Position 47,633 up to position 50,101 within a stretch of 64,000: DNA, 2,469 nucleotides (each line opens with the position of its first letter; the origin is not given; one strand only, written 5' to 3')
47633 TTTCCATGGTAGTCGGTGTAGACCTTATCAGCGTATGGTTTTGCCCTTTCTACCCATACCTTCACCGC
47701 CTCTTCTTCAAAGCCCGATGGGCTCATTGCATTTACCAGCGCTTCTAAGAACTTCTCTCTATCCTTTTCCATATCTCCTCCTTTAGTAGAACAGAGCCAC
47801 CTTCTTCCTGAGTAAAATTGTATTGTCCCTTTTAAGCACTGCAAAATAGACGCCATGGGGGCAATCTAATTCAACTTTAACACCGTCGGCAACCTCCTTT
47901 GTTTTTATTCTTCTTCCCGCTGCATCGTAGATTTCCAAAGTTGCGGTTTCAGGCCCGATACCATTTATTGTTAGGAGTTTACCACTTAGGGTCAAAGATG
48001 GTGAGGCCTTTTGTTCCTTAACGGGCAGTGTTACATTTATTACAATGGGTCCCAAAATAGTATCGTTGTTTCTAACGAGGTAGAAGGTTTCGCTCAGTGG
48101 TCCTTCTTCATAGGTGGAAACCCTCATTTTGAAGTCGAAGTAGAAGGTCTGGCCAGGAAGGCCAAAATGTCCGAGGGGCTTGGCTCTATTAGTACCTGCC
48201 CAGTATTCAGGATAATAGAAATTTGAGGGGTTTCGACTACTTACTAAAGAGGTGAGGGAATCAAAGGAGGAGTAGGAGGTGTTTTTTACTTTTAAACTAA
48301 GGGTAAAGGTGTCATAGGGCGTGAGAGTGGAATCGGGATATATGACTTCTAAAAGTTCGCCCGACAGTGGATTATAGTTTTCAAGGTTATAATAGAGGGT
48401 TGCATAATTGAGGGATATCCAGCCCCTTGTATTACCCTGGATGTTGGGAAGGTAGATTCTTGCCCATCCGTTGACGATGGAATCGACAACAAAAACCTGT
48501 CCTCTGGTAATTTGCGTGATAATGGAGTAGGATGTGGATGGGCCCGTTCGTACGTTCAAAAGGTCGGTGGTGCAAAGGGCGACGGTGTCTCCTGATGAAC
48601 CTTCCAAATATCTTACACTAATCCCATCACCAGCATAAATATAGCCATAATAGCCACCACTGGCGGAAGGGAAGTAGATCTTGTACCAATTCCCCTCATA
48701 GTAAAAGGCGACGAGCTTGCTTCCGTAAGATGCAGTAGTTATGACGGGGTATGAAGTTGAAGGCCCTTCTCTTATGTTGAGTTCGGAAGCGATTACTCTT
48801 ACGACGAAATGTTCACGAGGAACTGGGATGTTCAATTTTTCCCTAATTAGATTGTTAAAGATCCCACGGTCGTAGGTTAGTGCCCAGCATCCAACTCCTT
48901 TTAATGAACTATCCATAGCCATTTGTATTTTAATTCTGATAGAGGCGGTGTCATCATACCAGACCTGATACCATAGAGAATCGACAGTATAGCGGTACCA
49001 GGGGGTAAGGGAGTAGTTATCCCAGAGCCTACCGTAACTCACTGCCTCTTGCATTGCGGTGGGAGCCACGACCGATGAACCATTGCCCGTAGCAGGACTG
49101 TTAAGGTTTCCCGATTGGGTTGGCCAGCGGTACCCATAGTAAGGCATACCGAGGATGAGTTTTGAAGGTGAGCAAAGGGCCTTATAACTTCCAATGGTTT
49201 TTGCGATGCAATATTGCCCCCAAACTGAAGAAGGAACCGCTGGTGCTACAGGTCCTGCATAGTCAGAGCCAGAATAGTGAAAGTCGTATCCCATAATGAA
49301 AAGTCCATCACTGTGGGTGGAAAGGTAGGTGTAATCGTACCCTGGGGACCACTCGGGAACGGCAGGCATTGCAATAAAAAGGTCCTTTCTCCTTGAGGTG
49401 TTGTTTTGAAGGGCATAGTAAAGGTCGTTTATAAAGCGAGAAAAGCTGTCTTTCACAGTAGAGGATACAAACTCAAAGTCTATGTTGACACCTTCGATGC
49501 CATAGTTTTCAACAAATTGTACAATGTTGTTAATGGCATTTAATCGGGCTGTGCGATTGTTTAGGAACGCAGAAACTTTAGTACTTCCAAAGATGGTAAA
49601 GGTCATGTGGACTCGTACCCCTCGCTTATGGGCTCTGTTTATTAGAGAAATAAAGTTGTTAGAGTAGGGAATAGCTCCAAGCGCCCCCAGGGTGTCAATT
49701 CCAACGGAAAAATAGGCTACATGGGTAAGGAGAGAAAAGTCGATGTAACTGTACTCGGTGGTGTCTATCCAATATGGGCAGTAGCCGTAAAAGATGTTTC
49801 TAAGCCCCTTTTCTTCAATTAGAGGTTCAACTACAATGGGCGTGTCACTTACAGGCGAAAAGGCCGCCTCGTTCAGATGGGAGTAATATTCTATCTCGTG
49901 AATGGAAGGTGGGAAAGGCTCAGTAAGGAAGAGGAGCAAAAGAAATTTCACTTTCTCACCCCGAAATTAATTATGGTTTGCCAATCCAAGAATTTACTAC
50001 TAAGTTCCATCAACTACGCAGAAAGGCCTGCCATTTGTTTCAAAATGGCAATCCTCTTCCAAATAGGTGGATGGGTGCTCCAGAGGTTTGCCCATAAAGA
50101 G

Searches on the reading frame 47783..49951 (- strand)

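Call 85: search_protein_families(library=pfam, proteins=[window:47783-49951:-], max_evalue=0.00001)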
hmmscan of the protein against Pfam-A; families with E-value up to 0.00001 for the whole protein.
window:47783-49951:- (722 aa): 3 families
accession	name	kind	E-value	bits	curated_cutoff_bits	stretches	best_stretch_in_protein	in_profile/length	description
PF00704.34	Glyco_hydro_18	-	2.6e-38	132.9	29.6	1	56-361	4-317/317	Glycosyl hydrolases family 18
PF08239.17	SH3_3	-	2.2e-21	76.2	27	2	389-441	1-51/54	Bacterial SH3 domain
PF06347.19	SH3_4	-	7.4e-06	26.1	24.1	0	463-512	3-49/56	Bacterial SH3 domain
